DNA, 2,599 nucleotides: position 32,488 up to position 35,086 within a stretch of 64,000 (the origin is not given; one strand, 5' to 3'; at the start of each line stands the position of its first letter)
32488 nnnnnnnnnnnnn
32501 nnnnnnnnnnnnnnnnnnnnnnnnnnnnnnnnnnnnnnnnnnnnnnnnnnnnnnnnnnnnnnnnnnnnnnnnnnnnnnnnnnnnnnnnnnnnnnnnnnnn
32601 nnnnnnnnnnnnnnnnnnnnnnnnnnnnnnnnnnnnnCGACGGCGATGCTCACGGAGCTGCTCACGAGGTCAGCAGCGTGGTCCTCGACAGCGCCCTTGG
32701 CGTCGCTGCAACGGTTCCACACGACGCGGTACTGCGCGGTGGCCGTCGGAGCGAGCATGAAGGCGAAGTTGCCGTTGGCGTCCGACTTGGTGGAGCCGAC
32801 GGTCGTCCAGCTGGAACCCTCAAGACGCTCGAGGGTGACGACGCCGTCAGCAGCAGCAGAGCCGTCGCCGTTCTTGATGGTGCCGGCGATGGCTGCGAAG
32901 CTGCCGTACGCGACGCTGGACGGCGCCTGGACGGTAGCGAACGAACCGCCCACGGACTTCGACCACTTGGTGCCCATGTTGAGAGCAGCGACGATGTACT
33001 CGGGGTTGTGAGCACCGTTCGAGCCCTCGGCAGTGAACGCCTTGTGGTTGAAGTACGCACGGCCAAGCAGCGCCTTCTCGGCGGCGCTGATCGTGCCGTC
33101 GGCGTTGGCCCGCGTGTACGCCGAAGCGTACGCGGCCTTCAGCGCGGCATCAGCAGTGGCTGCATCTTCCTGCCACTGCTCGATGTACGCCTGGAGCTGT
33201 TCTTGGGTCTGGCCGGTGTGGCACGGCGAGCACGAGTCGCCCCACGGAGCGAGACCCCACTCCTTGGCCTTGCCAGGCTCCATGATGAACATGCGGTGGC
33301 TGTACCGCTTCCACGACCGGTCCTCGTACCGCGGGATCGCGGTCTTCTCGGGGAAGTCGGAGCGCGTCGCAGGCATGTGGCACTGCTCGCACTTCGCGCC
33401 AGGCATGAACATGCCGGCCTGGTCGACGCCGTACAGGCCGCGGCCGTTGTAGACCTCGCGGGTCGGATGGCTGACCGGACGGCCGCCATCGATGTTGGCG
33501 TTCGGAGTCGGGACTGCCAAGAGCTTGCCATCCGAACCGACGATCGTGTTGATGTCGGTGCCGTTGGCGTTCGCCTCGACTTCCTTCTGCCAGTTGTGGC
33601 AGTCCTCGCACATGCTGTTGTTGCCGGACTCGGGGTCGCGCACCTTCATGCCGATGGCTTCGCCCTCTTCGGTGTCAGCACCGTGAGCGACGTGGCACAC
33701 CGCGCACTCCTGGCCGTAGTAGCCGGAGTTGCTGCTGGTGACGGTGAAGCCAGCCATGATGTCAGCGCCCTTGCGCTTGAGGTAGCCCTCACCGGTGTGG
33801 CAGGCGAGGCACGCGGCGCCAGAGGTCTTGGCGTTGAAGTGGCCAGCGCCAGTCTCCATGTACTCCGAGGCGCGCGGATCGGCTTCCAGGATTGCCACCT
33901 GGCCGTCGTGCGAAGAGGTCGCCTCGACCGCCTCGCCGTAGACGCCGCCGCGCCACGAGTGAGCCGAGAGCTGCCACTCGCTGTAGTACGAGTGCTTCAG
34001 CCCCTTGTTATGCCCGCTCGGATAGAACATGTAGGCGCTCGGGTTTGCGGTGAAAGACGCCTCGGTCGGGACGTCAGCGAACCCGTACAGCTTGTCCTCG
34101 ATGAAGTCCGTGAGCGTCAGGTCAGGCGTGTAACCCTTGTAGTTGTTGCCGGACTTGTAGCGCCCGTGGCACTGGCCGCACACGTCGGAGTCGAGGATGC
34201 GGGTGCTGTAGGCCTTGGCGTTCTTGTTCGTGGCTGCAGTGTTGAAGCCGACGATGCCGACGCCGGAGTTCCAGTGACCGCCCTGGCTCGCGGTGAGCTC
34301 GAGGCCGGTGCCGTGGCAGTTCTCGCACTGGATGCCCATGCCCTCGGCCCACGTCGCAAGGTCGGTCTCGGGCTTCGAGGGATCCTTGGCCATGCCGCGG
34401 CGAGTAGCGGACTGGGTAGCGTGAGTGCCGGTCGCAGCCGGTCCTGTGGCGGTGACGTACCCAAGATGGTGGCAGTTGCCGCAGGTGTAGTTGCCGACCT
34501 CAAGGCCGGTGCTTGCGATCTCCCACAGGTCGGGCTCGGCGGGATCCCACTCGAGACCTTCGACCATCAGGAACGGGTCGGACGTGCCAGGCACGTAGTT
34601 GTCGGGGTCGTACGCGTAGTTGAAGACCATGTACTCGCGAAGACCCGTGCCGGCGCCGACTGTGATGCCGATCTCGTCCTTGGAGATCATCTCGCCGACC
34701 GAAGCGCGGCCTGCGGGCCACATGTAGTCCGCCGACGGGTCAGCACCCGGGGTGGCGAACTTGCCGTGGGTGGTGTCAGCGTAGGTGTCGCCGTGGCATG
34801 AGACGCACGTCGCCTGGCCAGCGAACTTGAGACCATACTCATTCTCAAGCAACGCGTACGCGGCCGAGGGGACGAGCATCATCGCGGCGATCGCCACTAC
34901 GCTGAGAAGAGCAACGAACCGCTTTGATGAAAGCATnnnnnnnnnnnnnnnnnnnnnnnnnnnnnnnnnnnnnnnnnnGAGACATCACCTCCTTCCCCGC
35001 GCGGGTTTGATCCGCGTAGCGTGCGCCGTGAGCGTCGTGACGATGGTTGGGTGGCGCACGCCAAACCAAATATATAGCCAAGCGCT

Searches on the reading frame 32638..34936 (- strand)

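Call 66: search_solved_structures(query=window:32638-34936:-, max_evalue=0.01, show_alignments=1)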
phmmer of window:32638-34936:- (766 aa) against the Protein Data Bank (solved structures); distinct sequences matched with E-value up to 0.01: 1.
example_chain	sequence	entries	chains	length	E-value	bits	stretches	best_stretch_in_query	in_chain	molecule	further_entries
6i5b_A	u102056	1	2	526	1.3e-15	59.9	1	482-653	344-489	Uncharacterized protein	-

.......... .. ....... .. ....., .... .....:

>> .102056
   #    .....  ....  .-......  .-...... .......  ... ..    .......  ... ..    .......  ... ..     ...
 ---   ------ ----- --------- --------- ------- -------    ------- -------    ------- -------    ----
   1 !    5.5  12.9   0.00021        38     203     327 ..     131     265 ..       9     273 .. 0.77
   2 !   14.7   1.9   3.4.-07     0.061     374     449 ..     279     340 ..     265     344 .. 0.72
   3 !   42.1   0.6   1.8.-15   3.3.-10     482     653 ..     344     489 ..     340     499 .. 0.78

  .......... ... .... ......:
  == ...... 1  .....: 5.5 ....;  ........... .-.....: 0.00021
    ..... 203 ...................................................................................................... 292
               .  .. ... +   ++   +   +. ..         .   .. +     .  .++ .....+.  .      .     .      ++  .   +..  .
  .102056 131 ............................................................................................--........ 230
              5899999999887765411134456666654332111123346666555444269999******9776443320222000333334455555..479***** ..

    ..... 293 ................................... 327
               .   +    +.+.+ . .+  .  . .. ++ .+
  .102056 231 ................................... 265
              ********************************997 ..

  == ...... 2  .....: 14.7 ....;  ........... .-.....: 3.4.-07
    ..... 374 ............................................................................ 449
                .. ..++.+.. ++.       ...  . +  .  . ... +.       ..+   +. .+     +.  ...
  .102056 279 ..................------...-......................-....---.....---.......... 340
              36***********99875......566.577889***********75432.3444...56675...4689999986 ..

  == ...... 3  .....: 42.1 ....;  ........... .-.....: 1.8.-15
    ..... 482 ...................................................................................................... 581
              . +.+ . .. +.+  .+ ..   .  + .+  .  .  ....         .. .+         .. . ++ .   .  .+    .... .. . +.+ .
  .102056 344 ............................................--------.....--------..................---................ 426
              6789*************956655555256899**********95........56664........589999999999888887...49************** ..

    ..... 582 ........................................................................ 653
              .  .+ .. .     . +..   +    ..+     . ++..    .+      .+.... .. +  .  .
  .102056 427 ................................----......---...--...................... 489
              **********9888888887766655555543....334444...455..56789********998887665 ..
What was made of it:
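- On OcwA-type nonahaem terminal reductase (for the partner gene): E 1.3e-15 in three colinear segments, query 203-653 against OcwA 131-489 (call 66).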
